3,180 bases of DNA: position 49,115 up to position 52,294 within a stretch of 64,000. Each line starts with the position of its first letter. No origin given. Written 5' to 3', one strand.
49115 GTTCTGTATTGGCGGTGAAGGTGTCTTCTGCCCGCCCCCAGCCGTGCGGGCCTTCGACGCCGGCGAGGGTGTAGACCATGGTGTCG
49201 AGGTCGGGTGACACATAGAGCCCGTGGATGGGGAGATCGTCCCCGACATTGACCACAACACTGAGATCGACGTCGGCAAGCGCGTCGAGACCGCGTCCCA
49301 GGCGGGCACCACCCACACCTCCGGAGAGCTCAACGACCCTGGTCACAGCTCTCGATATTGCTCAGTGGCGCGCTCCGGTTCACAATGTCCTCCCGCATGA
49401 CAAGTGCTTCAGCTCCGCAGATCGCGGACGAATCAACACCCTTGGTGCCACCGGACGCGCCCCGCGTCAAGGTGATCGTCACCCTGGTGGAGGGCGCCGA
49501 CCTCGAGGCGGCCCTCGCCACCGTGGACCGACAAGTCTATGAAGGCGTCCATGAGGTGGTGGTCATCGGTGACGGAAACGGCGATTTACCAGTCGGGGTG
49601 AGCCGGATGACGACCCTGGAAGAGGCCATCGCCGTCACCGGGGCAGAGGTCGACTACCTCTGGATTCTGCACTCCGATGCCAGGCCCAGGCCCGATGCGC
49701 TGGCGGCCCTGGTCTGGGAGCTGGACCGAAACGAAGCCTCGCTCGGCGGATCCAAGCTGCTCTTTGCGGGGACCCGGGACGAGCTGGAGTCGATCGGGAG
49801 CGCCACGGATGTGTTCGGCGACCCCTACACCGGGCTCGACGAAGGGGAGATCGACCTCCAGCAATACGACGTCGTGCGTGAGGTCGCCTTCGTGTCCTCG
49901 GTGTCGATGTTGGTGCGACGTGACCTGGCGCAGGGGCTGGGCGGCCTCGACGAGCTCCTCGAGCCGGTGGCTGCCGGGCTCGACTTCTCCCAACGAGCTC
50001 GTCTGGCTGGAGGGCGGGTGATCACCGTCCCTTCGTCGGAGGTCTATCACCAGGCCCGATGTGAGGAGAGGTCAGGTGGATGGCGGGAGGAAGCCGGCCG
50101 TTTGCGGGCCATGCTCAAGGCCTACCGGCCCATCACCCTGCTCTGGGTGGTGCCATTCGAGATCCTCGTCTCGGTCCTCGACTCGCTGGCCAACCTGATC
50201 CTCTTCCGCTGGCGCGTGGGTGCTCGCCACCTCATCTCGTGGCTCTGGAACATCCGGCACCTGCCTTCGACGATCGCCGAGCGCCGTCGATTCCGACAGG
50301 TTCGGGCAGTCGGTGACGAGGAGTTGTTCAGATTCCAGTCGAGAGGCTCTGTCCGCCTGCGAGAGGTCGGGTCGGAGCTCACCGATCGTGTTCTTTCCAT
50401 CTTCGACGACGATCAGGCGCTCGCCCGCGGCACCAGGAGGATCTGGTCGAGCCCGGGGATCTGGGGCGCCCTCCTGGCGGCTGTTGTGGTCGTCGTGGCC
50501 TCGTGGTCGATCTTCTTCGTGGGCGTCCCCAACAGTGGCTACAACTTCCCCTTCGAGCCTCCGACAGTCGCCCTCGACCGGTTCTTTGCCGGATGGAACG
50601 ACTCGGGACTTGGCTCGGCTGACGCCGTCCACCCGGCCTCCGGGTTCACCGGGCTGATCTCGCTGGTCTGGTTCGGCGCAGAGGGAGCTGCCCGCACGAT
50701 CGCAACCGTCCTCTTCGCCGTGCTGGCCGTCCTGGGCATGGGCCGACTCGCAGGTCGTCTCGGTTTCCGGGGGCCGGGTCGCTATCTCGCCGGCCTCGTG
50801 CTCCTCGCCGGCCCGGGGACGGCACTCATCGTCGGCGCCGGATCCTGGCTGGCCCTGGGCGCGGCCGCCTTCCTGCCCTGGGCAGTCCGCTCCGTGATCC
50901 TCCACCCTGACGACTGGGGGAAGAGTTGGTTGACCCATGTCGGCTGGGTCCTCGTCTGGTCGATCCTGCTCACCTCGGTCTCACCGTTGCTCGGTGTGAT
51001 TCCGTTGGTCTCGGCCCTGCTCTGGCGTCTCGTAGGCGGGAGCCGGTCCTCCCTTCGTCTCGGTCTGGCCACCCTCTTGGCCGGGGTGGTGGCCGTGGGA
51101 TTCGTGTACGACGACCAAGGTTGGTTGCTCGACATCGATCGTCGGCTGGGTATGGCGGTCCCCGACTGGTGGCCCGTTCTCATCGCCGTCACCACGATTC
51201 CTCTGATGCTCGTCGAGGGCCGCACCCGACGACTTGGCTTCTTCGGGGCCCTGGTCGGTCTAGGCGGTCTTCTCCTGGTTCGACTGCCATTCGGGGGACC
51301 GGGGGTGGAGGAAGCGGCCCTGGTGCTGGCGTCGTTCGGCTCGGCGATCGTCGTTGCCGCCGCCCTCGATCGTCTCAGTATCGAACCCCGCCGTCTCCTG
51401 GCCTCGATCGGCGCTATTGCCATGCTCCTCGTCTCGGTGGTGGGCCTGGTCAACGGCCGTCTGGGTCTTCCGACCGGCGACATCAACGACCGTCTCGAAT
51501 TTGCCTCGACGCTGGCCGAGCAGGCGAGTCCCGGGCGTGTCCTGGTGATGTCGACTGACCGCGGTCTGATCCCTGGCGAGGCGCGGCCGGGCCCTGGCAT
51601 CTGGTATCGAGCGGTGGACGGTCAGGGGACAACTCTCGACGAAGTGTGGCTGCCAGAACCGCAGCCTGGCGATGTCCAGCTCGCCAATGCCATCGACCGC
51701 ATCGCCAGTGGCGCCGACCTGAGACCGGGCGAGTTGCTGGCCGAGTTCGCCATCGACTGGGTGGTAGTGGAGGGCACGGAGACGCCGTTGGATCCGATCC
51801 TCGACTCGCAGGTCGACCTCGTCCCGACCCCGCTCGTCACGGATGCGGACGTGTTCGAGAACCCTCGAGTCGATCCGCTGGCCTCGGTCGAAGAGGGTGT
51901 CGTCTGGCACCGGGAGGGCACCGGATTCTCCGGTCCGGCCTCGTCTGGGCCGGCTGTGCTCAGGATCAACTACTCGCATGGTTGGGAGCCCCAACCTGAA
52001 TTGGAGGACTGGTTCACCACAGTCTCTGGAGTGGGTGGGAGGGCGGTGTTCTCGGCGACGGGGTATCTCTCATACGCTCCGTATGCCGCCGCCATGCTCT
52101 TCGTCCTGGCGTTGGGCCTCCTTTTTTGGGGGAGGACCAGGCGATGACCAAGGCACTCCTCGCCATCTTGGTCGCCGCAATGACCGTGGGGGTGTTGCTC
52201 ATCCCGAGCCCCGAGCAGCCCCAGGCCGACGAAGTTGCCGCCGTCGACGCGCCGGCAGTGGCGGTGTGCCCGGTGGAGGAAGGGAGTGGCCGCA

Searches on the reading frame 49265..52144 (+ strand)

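Call 52: search_protein_families(library=pfam, max_evalue=0.00001, proteins=[window:49265-52144:+])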
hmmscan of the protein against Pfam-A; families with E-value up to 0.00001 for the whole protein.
window:49265-52144:+ (960 aa): 1 family
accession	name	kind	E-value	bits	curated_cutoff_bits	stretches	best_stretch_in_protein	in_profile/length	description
PF13632.12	Glyco_trans_2_3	-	9.3e-06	26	27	1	133-263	3-124/198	Glycosyl transferase family group 2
